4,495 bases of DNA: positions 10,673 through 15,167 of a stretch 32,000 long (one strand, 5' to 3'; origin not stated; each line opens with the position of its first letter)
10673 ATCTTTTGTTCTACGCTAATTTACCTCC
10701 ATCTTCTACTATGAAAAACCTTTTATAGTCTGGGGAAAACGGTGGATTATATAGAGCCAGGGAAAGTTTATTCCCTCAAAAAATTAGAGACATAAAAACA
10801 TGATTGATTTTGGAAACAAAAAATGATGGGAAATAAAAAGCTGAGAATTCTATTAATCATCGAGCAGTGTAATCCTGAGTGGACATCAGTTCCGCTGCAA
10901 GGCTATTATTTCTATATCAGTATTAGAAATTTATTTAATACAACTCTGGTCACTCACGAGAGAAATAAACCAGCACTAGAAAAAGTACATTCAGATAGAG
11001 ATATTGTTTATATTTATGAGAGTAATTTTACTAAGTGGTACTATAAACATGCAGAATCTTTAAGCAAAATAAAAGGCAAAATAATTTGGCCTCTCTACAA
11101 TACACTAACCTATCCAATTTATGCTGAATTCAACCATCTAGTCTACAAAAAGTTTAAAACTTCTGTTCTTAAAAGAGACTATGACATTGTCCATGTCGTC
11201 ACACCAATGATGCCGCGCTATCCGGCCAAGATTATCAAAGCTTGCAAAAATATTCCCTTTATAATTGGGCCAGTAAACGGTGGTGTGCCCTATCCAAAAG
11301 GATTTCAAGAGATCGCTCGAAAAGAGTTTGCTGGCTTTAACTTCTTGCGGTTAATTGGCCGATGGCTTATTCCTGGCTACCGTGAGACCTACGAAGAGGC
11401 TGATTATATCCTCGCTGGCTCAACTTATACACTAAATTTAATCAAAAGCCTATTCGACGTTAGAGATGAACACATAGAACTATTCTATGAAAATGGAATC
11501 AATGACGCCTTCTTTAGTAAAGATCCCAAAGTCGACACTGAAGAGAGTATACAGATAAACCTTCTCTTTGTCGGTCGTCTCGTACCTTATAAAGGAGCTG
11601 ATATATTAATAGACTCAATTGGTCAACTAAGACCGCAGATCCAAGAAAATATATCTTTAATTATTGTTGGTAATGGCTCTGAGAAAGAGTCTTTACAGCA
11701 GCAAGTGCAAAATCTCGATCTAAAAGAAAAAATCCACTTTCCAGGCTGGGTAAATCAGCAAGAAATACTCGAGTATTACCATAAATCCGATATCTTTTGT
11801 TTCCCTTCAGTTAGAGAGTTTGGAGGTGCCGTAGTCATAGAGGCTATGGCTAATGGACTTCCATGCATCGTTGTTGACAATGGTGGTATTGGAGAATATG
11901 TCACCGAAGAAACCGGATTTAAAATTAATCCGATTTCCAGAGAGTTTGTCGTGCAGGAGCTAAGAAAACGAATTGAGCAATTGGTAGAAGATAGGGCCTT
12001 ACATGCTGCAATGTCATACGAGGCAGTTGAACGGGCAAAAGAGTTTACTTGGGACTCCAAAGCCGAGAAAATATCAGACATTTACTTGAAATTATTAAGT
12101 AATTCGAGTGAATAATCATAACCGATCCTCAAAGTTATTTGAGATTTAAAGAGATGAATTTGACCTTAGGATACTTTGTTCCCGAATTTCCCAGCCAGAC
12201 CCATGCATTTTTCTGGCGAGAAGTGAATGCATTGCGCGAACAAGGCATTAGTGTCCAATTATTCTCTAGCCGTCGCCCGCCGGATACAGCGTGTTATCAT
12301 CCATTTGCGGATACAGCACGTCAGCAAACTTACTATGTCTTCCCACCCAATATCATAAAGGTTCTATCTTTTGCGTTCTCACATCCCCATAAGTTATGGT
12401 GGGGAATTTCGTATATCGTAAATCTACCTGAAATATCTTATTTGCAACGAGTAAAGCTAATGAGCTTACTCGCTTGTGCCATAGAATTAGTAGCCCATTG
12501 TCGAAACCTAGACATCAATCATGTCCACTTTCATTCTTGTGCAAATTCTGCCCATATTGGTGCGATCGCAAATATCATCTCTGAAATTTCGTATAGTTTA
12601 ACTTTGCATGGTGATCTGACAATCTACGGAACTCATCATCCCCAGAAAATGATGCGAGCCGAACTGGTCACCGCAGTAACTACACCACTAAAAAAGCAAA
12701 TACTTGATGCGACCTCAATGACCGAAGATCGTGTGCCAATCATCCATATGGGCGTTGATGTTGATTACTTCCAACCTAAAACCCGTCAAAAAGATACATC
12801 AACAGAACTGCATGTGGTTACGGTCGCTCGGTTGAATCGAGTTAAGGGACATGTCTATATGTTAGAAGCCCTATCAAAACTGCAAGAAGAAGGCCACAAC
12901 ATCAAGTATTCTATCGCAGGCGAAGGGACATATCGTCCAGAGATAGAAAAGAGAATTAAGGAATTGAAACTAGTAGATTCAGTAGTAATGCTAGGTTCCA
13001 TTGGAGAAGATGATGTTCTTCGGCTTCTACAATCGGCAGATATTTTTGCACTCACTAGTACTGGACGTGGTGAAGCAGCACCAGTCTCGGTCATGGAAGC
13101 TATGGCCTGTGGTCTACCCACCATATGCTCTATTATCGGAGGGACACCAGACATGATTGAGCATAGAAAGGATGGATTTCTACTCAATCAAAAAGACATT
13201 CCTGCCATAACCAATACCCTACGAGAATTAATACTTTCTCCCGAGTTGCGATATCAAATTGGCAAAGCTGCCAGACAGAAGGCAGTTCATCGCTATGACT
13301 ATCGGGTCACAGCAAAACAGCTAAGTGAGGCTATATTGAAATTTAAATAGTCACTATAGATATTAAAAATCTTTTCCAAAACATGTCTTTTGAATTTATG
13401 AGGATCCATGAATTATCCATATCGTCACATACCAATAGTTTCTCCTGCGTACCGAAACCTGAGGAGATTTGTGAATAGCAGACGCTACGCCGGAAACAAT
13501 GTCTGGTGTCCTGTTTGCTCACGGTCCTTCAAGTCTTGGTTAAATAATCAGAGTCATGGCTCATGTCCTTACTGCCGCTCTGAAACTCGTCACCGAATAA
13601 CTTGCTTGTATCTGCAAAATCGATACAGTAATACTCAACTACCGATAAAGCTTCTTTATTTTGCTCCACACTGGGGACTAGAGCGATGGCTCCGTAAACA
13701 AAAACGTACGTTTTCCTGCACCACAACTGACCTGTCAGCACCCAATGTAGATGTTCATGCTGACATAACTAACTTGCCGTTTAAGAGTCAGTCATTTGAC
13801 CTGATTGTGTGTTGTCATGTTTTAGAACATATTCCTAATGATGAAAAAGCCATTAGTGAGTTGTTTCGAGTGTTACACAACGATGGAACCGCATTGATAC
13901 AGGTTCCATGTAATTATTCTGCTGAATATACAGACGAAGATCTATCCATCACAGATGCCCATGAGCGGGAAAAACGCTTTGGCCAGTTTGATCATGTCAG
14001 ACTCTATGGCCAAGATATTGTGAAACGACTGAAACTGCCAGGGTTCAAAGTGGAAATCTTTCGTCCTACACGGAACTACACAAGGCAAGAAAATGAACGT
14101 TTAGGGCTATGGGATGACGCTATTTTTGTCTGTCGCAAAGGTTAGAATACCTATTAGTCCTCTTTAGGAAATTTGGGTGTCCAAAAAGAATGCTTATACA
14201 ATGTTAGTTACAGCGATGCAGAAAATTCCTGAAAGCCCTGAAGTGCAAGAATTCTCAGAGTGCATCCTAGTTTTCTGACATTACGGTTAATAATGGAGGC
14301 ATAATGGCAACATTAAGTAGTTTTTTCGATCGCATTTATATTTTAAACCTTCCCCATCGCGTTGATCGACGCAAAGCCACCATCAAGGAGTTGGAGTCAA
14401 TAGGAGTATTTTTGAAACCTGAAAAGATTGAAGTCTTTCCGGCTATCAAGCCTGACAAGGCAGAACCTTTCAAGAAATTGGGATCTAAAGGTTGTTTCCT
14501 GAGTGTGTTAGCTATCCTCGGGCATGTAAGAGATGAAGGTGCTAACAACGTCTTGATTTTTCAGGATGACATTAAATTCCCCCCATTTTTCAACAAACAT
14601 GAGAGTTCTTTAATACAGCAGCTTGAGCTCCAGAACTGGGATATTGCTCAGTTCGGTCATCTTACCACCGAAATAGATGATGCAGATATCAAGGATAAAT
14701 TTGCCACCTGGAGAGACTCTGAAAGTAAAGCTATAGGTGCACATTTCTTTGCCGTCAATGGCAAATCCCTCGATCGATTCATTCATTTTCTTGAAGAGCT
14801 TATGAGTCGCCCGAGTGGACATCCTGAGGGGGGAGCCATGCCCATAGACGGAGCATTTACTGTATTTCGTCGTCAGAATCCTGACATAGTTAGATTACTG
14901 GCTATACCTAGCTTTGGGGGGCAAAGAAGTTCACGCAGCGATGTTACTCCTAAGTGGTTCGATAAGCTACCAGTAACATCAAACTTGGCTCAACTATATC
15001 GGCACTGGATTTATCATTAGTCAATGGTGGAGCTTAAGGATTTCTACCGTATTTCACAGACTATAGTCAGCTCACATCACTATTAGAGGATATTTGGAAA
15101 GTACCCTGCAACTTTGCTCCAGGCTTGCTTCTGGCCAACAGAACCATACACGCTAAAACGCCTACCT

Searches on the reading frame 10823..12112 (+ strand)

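Call 8: search_protein_families(library=pfam, proteins=[window:10823-12112:+], max_evalue=0.001)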
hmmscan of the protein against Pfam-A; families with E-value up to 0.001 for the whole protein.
window:10823-12112:+ (430 aa): 5 families
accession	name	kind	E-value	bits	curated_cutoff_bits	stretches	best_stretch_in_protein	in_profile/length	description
PF00534.26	Glycos_transf_1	-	2.8e-39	134.8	26.4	1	245-401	16-169/172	Glycosyl transferases group 1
PF13692.12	Glyco_trans_1_4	-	5.8e-31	108.1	27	1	246-389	3-141/142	Glycosyl transferases group 1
PF20706.3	GT4-conflict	-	1.5e-13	51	26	1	237-416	190-384/385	Family 4 Glycosyltransferase in conflict systems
PF13439.12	Glyco_transf_4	-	6e-06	26.8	28.5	1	108-228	61-168/170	Glycosyltransferase Family 4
PF13524.12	Glyco_trans_1_2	-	9.6e-05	22.8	25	1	277-417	15-142/144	Glycosyl transferase-like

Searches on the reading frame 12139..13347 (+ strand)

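Call 8: search_protein_families(library=pfam, proteins=[window:12139-13347:+], max_evalue=0.001)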
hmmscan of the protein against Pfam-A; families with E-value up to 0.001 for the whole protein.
window:12139-13347:+ (403 aa): 5 families
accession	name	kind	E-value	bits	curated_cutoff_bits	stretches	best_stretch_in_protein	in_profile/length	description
PF00534.26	Glycos_transf_1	-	1.9e-38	132.1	26.4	1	221-380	13-171/172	Glycosyl transferases group 1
PF13692.12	Glyco_trans_1_4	-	5.1e-30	105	27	1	225-365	3-140/142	Glycosyl transferases group 1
PF13524.12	Glyco_trans_1_2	-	1.9e-09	38.1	25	1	243-395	7-142/144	Glycosyl transferase-like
PF13439.12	Glyco_transf_4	-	9.4e-07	29.4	28.5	1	29-209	12-169/170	Glycosyltransferase Family 4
PF20706.3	GT4-conflict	-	1.7e-06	27.7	26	1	172-346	145-326/385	Family 4 Glycosyltransferase in conflict systems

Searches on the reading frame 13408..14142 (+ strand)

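Call 5: search_protein_families(library=ncbifam, proteins=[window:13408-14142:+], max_evalue=1)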
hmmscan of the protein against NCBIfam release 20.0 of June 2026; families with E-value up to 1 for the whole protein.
window:13408-14142:+ (245 aa): 31 families (the best 25 are shown)
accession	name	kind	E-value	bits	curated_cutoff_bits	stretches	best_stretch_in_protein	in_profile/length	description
TIGR04345.1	ovoA_Cterm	equivalog_domain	1.6e-08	34.4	170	1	116-215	121-221/242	putative 4-mercaptohistidine N1-methyltransferase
NF045667.1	MTase_DVU1556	equivalog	1.4e-06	28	155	1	115-164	70-119/213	DVU_1556 family methyltransferase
TIGR01934.1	MenG_MenH_UbiE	subfamily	4.2e-06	26.2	158.35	1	116-164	93-141/223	ubiquinone/menaquinone biosynthesis methyltransferase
NF040539.1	AST_met_ArsM_2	exception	6.7e-06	26.1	240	1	117-162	116-161/262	putative arsinothricin biosynthesis methyltransferase ArsM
NF008823.0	PRK11873.1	subfamily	7e-06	25.7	263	1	113-163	129-180/272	arsenite methyltransferase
TIGR02072.1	BioC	equivalog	7.4e-06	25.9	184.95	1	116-164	84-132/244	malonyl-ACP O-methyltransferase BioC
NF001244.0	PRK00216.1-5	equivalog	1e-05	25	216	1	116-164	105-153/236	bifunctional demethylmenaquinone methyltransferase/2-methoxy-6-polyprenyl-1,4-benzoquinol methylase UbiE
NF041536.1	ArsM_DUF2284_UU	exception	1e-05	24.1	575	1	112-165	127-181/459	arsenite methyltransferase/DUF2284 domain selenoprotein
NF001242.0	PRK00216.1-3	equivalog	1.6e-05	24.4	351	1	116-164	127-175/258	bifunctional demethylmenaquinone methyltransferase/2-methoxy-6-polyprenyl-1,4-benzoquinol methylase UbiE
NF001240.0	PRK00216.1-1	equivalog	7.1e-05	22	378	1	116-164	120-168/251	bifunctional demethylmenaquinone methyltransferase/2-methoxy-6-polyprenyl-1,4-benzoquinol methylase UbiE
NF041537.1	ArsM_AhpD_UU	exception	0.0001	21.2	510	1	118-164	134-180/345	arsenite methyltransferase/AhpD domain selenoprotein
NF047649.1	MTase_UXPK_star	exception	0.00022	20.4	460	1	111-164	127-181/283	methyltransferase/UXPK-star double selenoprotein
NF001241.0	PRK00216.1-2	equivalog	0.00024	20.8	327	1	115-171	98-151/231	demethylmenaquinone methyltransferase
TIGR01983.1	UbiG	equivalog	0.0003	20.2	102.95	1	119-164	105-151/228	bifunctional 2-polyprenyl-6-hydroxyphenol methylase/3-demethylubiquinol 3-O-methyltransferase UbiG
NF045823.1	PthPhpthDimycoMt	equivalog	0.00069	18.9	300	1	116-162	118-164/256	phthiotriol/phenolphthiotriol dimycocerosates methyltransferase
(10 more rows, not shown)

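Call 6: search_protein_families(library=pfam, proteins=[window:13408-14142:+], max_evalue=1)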
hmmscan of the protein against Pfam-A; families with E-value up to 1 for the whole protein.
window:13408-14142:+ (245 aa): 14 families
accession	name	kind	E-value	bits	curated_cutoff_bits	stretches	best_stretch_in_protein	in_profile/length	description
PF08241.18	Methyltransf_11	-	5.1e-14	53.1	21.2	1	115-164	42-95/95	Methyltransferase domain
PF13489.12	Methyltransf_23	-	9.9e-11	42.1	27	1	92-201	37-146/164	Methyltransferase domain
PF13649.12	Methyltransf_25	-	3.9e-09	37.5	27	1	116-160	51-97/97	Methyltransferase domain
PF13847.12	Methyltransf_31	-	8.2e-09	35.7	27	1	118-168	61-113/145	Methyltransferase domain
PF08242.18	Methyltransf_12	-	4.8e-07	30.9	30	1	117-161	54-97/98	Methyltransferase domain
PF05148.21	Methyltransf_8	-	0.00043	20.7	27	1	101-163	93-155/219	Hypothetical methyltransferase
PF01209.24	Ubie_methyltran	-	0.0011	18.8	20.1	1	116-162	103-149/233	ubiE/COQ5 methyltransferase family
PF04423.19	Rad50_zn_hook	-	0.012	15.9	24.3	1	34-42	22-30/52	Rad50 zinc hook motif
PF22191.2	IBR_1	-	0.037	14.4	27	1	30-59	2-30/47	IBR domain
PF03141.22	Methyltransf_29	-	0.048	12.7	23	1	121-170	173-223/506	Putative S-adenosyl-L-methionine-dependent methyltransferase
PF25578.1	EF-hand_STIM1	-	0.15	12.6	32.2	1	147-195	21-67/80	Stromal interaction molecule 1-like, EF-hand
PF00096.32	zf-C2H2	-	0.27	12.2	25.2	1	34-50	3-19/23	Zinc finger, C2H2 type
PF13913.12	zf-C2HC_2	-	0.38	11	27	1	34-44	5-15/25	zinc-finger of a C2HC-type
PF14369.11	Zn_ribbon_19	-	0.42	11.2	30.8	0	32-58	3-29/35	zinc-ribbon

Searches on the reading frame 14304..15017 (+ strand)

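Call 5: search_protein_families(library=ncbifam, proteins=[window:14304-15017:+], max_evalue=1)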
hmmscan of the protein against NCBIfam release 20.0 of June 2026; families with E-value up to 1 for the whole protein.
window:14304-15017:+ (238 aa): 0 families

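Call 6: search_protein_families(library=pfam, proteins=[window:14304-15017:+], max_evalue=1)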
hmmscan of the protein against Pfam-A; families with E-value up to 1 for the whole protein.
window:14304-15017:+ (238 aa): 1 family
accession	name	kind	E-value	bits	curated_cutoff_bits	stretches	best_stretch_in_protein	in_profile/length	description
PF01755.23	Glyco_transf_25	-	5.3e-07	30.1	24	1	10-129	3-134/199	Glycosyltransferase family 25 (LPS biosynthesis protein)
